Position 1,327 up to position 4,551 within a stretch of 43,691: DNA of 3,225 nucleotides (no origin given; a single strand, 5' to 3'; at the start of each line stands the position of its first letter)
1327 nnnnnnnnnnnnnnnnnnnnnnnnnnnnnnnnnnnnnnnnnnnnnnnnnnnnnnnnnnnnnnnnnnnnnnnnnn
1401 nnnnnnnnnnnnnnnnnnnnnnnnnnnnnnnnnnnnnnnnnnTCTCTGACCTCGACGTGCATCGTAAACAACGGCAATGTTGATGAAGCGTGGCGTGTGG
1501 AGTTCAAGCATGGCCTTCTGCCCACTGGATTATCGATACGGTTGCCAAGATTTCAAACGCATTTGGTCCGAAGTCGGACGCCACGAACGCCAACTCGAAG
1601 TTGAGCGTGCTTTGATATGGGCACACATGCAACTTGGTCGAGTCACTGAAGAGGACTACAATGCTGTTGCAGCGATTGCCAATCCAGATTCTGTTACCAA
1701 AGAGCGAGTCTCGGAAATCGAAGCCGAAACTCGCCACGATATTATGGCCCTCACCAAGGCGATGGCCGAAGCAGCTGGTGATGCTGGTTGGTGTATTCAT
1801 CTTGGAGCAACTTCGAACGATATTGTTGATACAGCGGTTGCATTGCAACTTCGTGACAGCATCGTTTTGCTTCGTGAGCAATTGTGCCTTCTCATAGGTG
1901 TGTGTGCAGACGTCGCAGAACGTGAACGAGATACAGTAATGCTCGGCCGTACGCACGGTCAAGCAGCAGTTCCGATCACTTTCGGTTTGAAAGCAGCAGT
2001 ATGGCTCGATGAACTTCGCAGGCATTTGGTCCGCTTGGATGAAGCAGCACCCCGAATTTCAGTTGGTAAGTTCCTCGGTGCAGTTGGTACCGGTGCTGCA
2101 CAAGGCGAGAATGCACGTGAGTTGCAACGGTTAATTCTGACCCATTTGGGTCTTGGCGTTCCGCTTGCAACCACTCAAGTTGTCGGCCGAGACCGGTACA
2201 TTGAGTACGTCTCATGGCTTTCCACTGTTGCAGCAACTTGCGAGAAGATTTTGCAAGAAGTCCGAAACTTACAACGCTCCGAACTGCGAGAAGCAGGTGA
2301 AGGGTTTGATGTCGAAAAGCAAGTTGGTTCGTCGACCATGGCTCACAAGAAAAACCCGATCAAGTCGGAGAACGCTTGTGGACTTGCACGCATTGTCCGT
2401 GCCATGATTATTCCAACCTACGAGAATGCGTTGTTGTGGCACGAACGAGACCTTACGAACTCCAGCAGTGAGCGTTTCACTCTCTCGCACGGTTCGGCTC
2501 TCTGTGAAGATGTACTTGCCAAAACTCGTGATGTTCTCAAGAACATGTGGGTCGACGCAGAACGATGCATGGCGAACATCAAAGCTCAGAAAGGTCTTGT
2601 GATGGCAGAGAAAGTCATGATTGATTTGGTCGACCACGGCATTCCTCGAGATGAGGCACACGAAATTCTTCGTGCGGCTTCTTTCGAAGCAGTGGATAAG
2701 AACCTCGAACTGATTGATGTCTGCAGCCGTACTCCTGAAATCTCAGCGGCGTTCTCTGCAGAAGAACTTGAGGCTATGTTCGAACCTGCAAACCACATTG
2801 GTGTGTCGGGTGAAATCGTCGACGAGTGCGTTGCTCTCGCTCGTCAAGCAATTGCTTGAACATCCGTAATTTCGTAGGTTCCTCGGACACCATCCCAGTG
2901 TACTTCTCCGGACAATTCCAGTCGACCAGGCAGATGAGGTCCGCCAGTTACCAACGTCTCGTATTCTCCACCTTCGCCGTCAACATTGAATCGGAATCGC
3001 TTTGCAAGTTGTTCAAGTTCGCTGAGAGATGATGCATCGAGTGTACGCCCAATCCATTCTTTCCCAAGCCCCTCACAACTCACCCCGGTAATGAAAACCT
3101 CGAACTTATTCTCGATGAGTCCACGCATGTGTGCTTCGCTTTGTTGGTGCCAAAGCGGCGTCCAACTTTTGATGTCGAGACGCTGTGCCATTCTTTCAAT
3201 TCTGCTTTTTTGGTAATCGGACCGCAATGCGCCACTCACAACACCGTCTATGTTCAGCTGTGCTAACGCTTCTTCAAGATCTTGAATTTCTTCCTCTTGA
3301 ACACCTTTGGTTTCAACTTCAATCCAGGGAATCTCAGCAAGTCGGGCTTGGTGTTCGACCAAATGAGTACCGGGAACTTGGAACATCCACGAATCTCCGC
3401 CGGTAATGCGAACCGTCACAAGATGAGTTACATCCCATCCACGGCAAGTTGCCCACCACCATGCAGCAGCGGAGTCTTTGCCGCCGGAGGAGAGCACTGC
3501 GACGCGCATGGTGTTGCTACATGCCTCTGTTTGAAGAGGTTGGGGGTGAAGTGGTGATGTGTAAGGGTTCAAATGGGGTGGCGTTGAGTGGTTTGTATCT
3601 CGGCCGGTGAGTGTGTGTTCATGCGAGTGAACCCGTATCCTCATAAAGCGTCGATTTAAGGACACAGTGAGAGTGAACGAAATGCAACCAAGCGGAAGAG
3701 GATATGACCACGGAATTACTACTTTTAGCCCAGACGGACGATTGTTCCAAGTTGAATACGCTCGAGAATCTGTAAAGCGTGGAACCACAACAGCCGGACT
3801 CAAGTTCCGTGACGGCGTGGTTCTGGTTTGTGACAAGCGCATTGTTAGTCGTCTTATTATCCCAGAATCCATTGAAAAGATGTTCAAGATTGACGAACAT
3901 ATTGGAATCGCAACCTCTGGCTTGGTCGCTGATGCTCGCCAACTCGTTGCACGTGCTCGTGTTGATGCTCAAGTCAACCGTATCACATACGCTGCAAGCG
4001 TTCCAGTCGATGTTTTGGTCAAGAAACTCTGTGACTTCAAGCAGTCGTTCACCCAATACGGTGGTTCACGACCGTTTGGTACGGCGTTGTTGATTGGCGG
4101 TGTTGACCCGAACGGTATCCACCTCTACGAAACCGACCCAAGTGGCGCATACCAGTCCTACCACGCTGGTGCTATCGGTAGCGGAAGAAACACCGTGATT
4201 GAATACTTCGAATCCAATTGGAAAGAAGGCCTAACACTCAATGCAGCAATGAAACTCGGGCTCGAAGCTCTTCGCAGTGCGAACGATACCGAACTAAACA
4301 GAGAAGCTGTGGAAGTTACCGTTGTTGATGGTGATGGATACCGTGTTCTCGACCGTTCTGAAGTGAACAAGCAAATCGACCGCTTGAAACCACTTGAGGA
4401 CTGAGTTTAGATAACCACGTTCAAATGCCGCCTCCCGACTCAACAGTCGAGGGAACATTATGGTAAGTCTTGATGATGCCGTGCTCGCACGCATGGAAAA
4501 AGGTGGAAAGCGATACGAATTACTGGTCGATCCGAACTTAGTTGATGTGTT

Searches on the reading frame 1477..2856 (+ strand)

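Call 71: search_protein_families(library=pfam, proteins=[window:1477-2856:+], max_evalue=0.0001)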
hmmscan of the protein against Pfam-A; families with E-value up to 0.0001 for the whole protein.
window:1477-2856:+ (460 aa): 2 families
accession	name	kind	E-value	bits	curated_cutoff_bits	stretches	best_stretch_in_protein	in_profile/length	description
PF00206.25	Lyase_1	-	2.1e-48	165.8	27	1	36-307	20-310/312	Lyase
PF10397.14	ADSL_C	-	2.9e-19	69.6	32.7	1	373-450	1-78/79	Adenylosuccinate lyase C-terminus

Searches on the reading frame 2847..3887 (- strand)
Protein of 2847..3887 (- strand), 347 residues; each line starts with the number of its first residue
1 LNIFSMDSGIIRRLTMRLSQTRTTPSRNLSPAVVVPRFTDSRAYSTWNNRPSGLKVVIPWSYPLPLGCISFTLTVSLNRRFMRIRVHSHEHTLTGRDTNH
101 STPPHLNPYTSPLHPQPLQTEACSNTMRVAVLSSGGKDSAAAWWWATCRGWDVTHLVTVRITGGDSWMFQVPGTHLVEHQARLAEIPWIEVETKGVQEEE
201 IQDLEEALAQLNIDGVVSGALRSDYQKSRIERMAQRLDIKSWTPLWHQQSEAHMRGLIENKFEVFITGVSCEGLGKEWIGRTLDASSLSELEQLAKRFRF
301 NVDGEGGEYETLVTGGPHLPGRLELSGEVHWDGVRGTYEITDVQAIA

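Call 71: search_protein_families(library=pfam, proteins=[window:2847-3887:-], max_evalue=0.0001)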
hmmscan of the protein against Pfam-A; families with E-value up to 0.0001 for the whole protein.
window:2847-3887:- (347 aa): 1 family
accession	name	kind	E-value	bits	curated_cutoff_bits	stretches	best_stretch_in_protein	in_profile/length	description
PF01902.24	Diphthami_syn_2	-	4.2e-55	187.1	23.2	1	127-342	1-216/219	Diphthamide synthase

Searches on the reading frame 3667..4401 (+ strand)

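Call 71: search_protein_families(library=pfam, proteins=[window:3667-4401:+], max_evalue=0.0001)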
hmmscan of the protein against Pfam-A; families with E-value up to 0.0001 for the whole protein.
window:3667-4401:+ (245 aa): 2 families
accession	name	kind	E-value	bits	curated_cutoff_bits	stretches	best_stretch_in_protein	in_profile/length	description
PF00227.31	Proteasome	-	1.1e-56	191.9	22.4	1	36-220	1-189/189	Proteasome subunit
PF10584.14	Proteasome_A_N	-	9.1e-13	48.1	27.7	1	13-34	1-22/23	Proteasome subunit A N-terminal signature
